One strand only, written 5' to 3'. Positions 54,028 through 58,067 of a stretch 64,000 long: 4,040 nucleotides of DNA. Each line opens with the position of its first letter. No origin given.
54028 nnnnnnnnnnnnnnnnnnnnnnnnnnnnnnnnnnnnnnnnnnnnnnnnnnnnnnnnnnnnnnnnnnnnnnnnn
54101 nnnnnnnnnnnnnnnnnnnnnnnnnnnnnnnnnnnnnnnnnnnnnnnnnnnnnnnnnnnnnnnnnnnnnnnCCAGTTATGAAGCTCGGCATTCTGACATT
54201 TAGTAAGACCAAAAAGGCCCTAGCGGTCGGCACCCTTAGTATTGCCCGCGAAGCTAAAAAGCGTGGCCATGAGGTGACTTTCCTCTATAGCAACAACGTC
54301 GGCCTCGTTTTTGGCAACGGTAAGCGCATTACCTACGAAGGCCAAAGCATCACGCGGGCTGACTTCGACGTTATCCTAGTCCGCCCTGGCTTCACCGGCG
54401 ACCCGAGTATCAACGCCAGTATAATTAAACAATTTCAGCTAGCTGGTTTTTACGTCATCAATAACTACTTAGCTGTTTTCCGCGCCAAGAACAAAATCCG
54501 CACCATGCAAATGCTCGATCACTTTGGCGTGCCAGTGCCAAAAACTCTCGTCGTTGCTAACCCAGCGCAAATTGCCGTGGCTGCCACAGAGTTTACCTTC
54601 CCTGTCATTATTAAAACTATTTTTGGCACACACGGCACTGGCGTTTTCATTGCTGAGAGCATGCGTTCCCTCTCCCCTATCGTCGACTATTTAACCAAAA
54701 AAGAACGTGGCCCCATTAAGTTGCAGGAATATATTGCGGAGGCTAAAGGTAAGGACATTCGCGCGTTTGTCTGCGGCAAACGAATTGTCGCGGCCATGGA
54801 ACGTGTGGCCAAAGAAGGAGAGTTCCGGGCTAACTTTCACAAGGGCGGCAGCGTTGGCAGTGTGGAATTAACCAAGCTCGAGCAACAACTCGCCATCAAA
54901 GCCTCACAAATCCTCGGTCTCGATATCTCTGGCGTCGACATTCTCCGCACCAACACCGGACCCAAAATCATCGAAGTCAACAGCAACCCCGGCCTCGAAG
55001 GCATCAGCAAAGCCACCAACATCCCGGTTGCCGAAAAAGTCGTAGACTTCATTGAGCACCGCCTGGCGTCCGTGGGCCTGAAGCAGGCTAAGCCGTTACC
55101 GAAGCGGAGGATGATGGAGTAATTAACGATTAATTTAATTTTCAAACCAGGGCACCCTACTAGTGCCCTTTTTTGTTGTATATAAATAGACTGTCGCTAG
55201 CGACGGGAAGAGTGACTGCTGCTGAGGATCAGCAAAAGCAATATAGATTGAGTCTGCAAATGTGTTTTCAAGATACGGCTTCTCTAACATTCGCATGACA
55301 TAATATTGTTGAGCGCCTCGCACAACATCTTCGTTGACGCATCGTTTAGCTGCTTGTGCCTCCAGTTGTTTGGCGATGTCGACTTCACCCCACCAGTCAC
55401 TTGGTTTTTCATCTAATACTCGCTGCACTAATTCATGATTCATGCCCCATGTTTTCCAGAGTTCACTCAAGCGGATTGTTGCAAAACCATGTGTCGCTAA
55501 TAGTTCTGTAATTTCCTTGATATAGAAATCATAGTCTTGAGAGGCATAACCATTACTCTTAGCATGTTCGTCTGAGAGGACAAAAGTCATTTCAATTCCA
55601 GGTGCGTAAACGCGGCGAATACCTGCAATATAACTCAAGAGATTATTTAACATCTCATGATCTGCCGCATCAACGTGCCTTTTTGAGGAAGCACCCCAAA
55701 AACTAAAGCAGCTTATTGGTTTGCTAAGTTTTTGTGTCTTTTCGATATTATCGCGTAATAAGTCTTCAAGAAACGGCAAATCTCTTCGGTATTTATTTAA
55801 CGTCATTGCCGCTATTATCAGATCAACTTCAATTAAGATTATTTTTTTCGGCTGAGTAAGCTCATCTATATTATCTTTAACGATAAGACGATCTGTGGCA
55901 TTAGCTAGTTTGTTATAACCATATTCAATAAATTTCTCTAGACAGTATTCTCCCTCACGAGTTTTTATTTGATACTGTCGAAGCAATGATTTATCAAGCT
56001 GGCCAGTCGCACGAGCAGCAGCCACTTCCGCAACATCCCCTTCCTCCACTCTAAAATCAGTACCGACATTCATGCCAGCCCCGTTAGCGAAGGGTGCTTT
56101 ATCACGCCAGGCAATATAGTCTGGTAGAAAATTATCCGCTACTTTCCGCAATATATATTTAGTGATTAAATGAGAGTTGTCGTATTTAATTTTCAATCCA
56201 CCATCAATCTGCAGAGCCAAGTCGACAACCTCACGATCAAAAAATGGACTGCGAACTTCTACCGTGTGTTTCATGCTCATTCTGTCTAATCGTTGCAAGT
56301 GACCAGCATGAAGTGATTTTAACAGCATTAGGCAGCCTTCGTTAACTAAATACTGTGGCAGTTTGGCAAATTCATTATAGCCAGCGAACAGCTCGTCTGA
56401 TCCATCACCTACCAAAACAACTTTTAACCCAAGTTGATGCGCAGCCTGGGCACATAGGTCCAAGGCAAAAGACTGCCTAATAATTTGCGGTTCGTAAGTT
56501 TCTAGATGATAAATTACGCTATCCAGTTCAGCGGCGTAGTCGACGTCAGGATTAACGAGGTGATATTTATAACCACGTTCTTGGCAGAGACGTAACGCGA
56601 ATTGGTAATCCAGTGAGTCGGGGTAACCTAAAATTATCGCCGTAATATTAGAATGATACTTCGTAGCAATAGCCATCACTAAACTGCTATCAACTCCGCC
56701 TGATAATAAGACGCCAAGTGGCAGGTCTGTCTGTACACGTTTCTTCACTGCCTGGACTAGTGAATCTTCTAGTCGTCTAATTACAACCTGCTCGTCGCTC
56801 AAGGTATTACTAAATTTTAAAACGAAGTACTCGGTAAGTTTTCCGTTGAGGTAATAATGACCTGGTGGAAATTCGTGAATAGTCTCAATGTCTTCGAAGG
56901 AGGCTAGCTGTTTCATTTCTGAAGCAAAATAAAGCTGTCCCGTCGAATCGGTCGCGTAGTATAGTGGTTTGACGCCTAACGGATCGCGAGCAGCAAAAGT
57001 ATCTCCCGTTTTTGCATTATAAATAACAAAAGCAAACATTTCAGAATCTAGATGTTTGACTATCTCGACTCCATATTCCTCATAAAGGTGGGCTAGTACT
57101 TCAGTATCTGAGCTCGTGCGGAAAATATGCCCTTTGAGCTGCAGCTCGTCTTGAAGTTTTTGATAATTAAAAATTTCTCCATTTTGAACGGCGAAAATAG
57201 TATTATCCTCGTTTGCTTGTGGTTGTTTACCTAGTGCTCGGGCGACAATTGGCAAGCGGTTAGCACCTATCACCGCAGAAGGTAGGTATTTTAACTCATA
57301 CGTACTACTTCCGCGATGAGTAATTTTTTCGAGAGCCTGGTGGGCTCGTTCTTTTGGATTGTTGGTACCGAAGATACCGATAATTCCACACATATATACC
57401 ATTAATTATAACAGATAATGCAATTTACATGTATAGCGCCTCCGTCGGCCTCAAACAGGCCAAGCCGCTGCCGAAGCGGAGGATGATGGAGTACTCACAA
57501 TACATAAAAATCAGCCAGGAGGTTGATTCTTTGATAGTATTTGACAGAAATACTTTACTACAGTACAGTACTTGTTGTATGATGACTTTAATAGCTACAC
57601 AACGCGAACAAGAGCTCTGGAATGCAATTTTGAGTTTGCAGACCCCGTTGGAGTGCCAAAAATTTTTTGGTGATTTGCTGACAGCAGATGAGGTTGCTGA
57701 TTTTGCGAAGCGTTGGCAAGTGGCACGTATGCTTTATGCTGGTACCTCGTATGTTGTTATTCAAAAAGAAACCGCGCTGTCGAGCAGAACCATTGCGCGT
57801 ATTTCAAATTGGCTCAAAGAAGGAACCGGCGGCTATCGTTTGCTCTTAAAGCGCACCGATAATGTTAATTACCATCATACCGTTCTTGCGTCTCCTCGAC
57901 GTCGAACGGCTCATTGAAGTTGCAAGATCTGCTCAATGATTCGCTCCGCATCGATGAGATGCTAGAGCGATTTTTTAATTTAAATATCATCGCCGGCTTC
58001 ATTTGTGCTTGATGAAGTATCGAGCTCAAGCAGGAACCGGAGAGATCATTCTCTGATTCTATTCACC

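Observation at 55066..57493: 56-nt direct repeats, protein-coding in both copies and differing only at six synonymous sites, bracket a 2.3-kb AT-rich insertion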

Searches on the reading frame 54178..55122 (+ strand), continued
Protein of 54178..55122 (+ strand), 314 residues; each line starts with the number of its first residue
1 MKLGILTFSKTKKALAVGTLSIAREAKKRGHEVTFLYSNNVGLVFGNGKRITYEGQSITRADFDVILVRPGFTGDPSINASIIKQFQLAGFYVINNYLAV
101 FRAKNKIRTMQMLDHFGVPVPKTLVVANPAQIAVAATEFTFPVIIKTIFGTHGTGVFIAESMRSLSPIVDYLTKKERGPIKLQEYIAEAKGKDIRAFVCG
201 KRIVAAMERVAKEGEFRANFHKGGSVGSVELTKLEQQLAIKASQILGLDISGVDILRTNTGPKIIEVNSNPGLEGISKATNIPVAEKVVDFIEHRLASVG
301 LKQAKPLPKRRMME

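Call 59: find_encoding_contigs(protein=P0124, flank=7000, max_places=3)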
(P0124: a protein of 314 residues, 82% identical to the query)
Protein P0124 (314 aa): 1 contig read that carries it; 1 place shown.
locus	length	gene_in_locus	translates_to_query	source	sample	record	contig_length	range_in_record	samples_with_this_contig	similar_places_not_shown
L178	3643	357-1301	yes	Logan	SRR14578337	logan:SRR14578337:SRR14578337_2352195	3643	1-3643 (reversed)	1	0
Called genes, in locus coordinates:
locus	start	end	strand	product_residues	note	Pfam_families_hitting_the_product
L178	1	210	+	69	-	?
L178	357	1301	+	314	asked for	PF14397:ATPgrasp_ST (faint), PF02655:ATP-grasp_3, PF02955:GSH-S_ATP, PF08443:RimK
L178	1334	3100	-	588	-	PF08443:RimK, PF02955:GSH-S_ATP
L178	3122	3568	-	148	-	-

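Call 64: search_protein_families(library=ncbifam, proteins=[window:54178-55122:+], max_evalue=0.00001)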
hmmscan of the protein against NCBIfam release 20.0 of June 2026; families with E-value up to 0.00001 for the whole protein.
window:54178-55122:+ (314 aa): 23 families
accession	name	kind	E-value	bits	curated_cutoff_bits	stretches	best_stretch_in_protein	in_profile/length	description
TIGR00768.1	rimK_fam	subfamily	2.9e-66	223.7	143.4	1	20-292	14-276/276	RimK family alpha-L-glutamate ligase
NF007764.0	PRK10446.1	equivalog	4.5e-61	206.7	331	1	24-297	20-291/300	30S ribosomal protein S6--L-glutamate ligase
NF040720.1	MptN_Meth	equivalog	2.5e-51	174.5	350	1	20-292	15-290/291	tetrahydromethanopterin:alpha-L-glutamate ligase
TIGR02144.1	LysX_arch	equivalog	5.1e-37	127.5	275.6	1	23-293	16-276/281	lysine biosynthesis protein LysX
NF003573.0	PRK05246.1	equivalog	2.7e-29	102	272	1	24-297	26-314/316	glutathione synthase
NF009110.0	PRK12458.1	subfamily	1.2e-27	96.9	408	1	53-295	76-330/349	glutathione synthetase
TIGR01380.1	glut_syn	equivalog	2e-25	89.5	299.05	1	54-294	70-310/312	glutathione synthase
TIGR04443.1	F420_CofF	equivalog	1.4e-24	86.7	300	1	82-289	69-275/283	coenzyme gamma-F420-2:alpha-L-glutamate ligase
TIGR04356.1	grasp_GAK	hypoth_equivalog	1.5e-21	76.8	300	1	39-294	33-285/287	GAK system ATP-grasp enzyme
TIGR02068.2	cya_phycin_syn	equivalog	1.2e-19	69.9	850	1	96-211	204-316/862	cyanophycin synthetase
NF010623.0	PRK14016.1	subfamily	1.1e-18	66.8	877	1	98-211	207-317/871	cyanophycin synthetase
NF009402.0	PRK12767.1-1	equivalog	2.6e-10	39.6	218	1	92-190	102-197/329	carbamoyl phosphate synthase-like protein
TIGR01369.1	CPSaseII_lrg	equivalog_domain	8.4e-10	36.9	1027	1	99-292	663-864/1052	carbamoyl-phosphate synthase (glutamine-hydrolyzing) large subunit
TIGR04187.1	GRASP_SAV_5884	subfamily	1.6e-08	34.1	350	1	92-292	110-311/312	ATP-grasp ribosomal peptide maturase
NF002378.0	PRK01372.1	subfamily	3.6e-08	32.5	243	1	99-277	94-277/305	D-alanine--D-alanine ligase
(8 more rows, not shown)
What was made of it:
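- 54178..55122 (+): rimK-family ATP-grasp ligase gene (314 aa), intact, ending in copy 1. TIGR00768 scores 223.7 bits, above its cut-off (call 64).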

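Call 71: search_protein_families(library=padloc, proteins=[L003:5592-6269:-, L003:6348-6776:-, L003:6791-7129:-, L003:7408-9228:-, L001:10209-10964:-], max_evalue=0.001)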
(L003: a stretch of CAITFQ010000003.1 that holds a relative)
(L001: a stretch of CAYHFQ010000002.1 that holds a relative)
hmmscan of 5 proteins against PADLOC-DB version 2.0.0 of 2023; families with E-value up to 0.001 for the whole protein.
L003:5592-6269:- (225 aa): 1 family
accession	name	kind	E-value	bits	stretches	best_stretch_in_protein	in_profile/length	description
PDLC04134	mad2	-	5.9e-20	69.6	1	24-151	267-403/492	mads_2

L003:6348-6776:- (142 aa): 0 families

L003:6791-7129:- (112 aa): 0 families

L003:7408-9228:- (606 aa): 22 families
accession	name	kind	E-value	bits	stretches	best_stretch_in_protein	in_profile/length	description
PDLC04895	PDC-S06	-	4.9e-27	92.8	1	7-448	181-630/784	-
PDLC04890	PDC-S06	-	2.1e-21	74.2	1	97-459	251-585/732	-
PDLC04886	PDC-S06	-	3e-18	64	1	237-459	357-584/727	-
PDLC03859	LmuB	-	1.4e-16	58.8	1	24-456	271-594/611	-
PDLC04135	mad3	-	3.8e-16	57.6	1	298-453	198-329/374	mads_3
PDLC04892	PDC-S06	-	4.7e-14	49.6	1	87-454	351-681/843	-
PDLC04898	PDC-S06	-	2.5e-13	47.3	1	80-469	265-629/752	-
PDLC04897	PDC-S06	-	3.1e-13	47.2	1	175-451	316-582/727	-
PDLC04887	PDC-S06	-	3.5e-13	47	1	102-458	295-627/790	-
PDLC04891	PDC-S06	-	1e-12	45.3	1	375-461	616-699/858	-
PDLC04894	PDC-S06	-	7.2e-10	36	1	63-454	226-577/740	-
PDLC04893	PDC-S06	-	1.2e-09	35.2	1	194-446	437-683/862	-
PDLC04896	PDC-S06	-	2.2e-09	34.5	1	380-456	497-574/732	-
PDLC02360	PrrC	-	3.2e-09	34.3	1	352-464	116-231/372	PrrC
PDLC03865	LmuB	-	5.3e-08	29.5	0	8-330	416-734/1007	-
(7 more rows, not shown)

L001:10209-10964:- (251 aa): 0 families

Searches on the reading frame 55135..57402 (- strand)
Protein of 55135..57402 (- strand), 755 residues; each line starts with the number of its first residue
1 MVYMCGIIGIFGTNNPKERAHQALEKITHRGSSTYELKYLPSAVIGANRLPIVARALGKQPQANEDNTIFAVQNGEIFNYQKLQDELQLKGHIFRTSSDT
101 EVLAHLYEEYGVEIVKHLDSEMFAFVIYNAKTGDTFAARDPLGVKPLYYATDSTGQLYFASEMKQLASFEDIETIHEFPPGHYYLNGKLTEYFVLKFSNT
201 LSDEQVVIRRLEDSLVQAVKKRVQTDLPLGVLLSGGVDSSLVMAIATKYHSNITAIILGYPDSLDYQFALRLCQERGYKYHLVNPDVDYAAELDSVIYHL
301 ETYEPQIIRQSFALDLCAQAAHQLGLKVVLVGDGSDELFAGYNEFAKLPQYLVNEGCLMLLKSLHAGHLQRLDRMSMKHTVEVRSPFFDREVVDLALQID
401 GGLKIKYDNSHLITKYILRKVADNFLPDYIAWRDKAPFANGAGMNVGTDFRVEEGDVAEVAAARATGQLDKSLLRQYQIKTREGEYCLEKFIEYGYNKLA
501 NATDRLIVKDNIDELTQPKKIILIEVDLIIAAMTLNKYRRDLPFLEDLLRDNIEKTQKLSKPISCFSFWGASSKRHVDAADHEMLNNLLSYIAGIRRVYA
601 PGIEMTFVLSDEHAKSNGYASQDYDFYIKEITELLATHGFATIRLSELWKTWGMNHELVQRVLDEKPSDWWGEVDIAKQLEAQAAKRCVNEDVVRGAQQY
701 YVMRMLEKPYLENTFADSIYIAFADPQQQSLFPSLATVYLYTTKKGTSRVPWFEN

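Call 5: search_protein_families(library=pfam, proteins=[window:55135-57402:-], max_evalue=0.01)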
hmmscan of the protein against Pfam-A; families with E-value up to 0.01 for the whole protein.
window:55135-57402:- (755 aa): 6 families
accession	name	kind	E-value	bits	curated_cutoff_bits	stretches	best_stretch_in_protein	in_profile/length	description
PF00733.27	Asn_synthase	-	4e-56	191.6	21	2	211-349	2-141/354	Asparagine synthase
PF13537.11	GATase_7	-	2e-36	125.1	25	1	48-167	2-122/123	Glutamine amidotransferase domain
PF13522.11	GATase_6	-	4e-30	104.9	27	1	43-162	12-130/130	Glutamine amidotransferase domain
PF12481.13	DUF3700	-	8.2e-06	25.9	27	1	113-185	124-194/228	Aluminium induced protein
PF02540.23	NAD_synthase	-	1.1e-05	25.1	21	1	208-284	2-80/242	NAD synthase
PF05141.17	DIT1_PvcA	-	0.0038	17.2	26.4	1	577-656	33-113/273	Pyoverdine/dityrosine biosynthesis protein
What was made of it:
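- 55135..57393 (-): asnB-like gene (752 aa from the MCGIIG start): glutamine-dependent asparagine synthase plus a roughly 290-aa C-terminal extension. Pfam GATase_7 and Asn_synthase (call 5).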

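Call 25: find_related_loci(query=window:55135-57393:-, collection=metagenome_contigs, flank=5000)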
Query window:55135-57393:- (752 aa) in metagenome_contigs; peptide patterns used: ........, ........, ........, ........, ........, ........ (x = any residue, [..] = any of these).
304 stretches matched a pattern; 203 encode a relative of the query (tblastn E <= 1e-3); the best 80 are kept; 80 distinct loci.
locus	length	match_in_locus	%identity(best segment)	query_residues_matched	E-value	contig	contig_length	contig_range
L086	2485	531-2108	63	1-524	0e+0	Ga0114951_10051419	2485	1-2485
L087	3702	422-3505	64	1-752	0e+0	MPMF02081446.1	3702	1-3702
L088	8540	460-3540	62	1-751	0e+0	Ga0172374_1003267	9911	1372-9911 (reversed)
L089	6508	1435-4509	64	1-750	0e+0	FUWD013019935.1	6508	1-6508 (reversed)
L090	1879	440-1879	67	1-480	0e+0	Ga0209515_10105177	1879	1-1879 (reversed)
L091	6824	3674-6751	60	1-750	0e+0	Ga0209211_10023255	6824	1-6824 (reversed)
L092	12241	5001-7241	43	1-749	0e+0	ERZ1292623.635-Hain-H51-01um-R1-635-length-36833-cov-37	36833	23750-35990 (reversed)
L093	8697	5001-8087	55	1-752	0e+0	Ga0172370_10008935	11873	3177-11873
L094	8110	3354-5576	43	1-749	0e+0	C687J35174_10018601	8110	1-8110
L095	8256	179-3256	54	1-751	0e+0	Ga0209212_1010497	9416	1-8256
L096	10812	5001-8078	54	1-751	0e+0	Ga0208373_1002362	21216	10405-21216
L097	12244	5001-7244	42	1-752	0e+0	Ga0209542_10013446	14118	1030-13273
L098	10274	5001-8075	52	1-751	1e-177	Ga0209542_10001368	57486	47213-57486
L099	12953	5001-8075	52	1-751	1e-177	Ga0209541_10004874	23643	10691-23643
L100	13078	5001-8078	50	1-750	2e-176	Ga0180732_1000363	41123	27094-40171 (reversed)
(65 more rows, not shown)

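Call 39: find_homologous_proteins(query=window:55135-57393:-, max_evalue=1e-20)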
Query window:55135-57393:- (752 aa): 7231 proteins with E <= 1e-20 among 8000 candidates; the best 120 are listed.
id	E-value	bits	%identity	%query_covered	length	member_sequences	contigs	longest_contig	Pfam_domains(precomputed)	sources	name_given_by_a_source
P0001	0.0e+0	1717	100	100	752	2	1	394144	PF12481.14,PF00733.28,PF13522.12,PF02540.24,PF13537.12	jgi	-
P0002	0.0e+0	1369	79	100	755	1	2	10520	PF12481.14,PF00733.28,PF13522.12,PF13537.12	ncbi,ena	-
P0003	0.0e+0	1338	78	100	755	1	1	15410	PF12481.14,PF00733.28,PF13522.12,PF13537.12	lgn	-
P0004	0.0e+0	1148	70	69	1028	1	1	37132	PF12481.14,PF00733.28,PF09084.17,PF13522.12,PF13537.12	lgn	-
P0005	0.0e+0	1142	65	100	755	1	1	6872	PF12481.14,PF00733.28,PF13522.12,PF05141.18,PF13537.12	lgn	-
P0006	9.1e-292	988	66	69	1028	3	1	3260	PF12481.14,PF00733.28,PF09084.17,PF13522.12,PF13537.12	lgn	-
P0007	2.5e-289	980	66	69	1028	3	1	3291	PF12481.14,PF00733.28,PF09084.17,PF13522.12,PF13537.12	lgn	-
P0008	9.0e-289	978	63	69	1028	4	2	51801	PF12481.14,PF00733.28,PF09084.17,PF13522.12,PF13537.12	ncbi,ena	-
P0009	1.1e-288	978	63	70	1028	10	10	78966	PF13379.12,PF00733.28,PF09084.17,PF13522.12,PF13537.12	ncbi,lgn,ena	-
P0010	1.7e-285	967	63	69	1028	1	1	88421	PF12481.14,PF00733.28,PF09084.17,PF13522.12,PF13537.12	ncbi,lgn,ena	-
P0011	5.0e-284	962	64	70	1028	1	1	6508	PF12481.14,PF00733.28,PF09084.17,PF13522.12,PF13537.12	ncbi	-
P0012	5.9e-284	962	63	70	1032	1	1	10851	PF12481.14,PF00733.28,PF09084.17,PF13522.12,PF13537.12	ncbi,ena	-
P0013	3.8e-283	960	63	70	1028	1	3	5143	PF12481.14,PF00733.28,PF09084.17,PF13522.12,PF13537.12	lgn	-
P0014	4.7e-283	959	63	68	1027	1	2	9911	PF12481.14,PF00733.28,PF09084.17,PF13522.12,PF13537.12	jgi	-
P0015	6.3e-283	959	61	70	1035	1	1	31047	PF12481.14,PF00733.28,PF09084.17,PF13522.12,PF13537.12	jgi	-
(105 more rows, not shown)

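Call 40: find_encoding_contigs(protein=P0003, flank=8000, max_places=4)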
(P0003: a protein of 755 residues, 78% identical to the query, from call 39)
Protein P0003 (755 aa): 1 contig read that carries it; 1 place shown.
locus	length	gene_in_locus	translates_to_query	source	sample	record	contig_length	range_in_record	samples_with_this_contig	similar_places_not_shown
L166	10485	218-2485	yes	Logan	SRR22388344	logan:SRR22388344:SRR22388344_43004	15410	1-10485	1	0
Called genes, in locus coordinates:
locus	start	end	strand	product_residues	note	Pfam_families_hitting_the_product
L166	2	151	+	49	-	?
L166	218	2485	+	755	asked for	PF13522:GATase_6, PF13537:GATase_7, PF12481:DUF3700 (faint), PF00733:Asn_synthase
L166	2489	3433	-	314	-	PF18030:Rimk_N (faint), PF14397:ATPgrasp_ST (faint), PF02655:ATP-grasp_3, PF02955:GSH-S_ATP, PF08443:RimK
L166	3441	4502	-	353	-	PF01207:Dus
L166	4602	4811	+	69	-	-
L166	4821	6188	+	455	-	PF00753:Lactamase_B, PF23023:Anti-Pycsar_Apyc1 (weak), PF16661:Lactamase_B_6, PF10996:Beta-Casp, PF07521:RMMBL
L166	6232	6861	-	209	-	-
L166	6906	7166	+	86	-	PF00085:Thioredoxin (weak)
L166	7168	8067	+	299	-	-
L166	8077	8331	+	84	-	-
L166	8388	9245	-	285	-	PF00009:GTP_EFTU (faint), PF00350:Dynamin_N (weak), PF01926:MMR_HSR1, PF02421:FeoB_N, PF03193:RsgA_GTPase (faint), PF04548:AIG1 (weak), PF07650:KH_2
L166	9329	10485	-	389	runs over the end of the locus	PF05958:tRNA_U5-meth_tr, PF06325:PrmA (weak), PF05175:MTS (weak), PF02475:TRM5-TYW2_MTfase (weak), PF13489:Methyltransf_23 (faint), PF13847:Methyltransf_31, PF13649:Methyltransf_25 (weak), PF05958:tRNA_U5-meth_tr, +1 more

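Call 41: find_encoding_contigs(protein=P0005, flank=8000, max_places=4)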
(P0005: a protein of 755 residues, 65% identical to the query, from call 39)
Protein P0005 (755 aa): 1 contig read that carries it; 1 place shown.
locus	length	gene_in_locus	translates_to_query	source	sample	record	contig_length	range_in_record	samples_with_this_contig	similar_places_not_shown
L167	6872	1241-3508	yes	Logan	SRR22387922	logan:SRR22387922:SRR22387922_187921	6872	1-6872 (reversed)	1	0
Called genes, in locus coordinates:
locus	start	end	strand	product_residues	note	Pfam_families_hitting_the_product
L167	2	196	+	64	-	?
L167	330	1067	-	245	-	PF01978:TrmB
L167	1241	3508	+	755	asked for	PF13522:GATase_6, PF13537:GATase_7, PF12481:DUF3700 (weak), PF00733:Asn_synthase, PF05141:DIT1_PvcA (weak)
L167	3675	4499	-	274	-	PF01978:TrmB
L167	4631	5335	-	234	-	-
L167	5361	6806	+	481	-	PF00391:PEP-utilizers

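Call 64: search_protein_families(library=ncbifam, proteins=[window:55135-57393:-], max_evalue=0.00001)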
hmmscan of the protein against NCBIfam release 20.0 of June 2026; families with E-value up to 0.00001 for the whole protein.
window:55135-57393:- (752 aa): 9 families
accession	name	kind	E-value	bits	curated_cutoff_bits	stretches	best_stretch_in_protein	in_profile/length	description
NF006949.0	PRK09431.1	equivalog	1.3e-116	390.3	499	1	1-459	1-478/554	asparagine synthase B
TIGR01536.1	asn_synth_AEB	equivalog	7.5e-102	341.9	267.1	3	2-182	1-182/517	asparagine synthase (glutamine-hydrolyzing)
TIGR03108.1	eps_aminotran_1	hypoth_equivalog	1.6e-71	241.8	816.9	3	1-170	1-173/628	XrtA/PEP-CTERM system amidotransferase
TIGR03104.1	trio_amidotrans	equivalog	7.3e-56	189.6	570.1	3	1-176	1-178/589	N-acetylglutaminylglutamine amidotransferase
NF033535.1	lass_lactam_cya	exception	5.6e-38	130.9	525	3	1-170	1-172/668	lasso peptide isopeptide bond-forming cyclase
TIGR01134.1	purF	equivalog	2e-15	57.1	350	1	56-187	84-223/432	amidophosphoribosyltransferase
NF001484.0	PRK00331.1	subfamily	8.7e-13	47.5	381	1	58-108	87-137/601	isomerizing glutamine--fructose-6-phosphate transaminase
NF033561.1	macrolact_Ik_Al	subfamily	5e-11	41.9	300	1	170-349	156-342/561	albusnodin/ikarugamycin family macrolactam cyclase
TIGR01135.1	glmS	equivalog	1.4e-10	40.3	418.05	1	58-108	86-136/607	glutamine--fructose-6-phosphate transaminase (isomerizing)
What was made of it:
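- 55135..57393 (-): TIGR01536 scores 341.9 bits against a cut-off of 267 (call 64).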

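Call 71: search_protein_families(library=padloc, proteins=[window:55135-57393:-], max_evalue=0.001)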
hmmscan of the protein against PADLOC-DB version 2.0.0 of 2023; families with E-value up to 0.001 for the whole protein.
window:55135-57393:- (752 aa): 0 families

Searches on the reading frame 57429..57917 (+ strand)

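Call 5: search_protein_families(library=pfam, proteins=[window:57429-57917:+], max_evalue=0.01)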
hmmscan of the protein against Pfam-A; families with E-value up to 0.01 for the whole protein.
window:57429-57917:+ (162 aa): 2 families
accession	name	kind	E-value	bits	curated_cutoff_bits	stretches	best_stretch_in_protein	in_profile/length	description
PF01371.25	Trp_repressor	-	5.6e-20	71.6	27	1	61-143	4-87/88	Trp repressor protein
PF13384.12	HTH_23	-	0.0068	16.6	24.6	0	93-132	5-45/50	Homeodomain-like domain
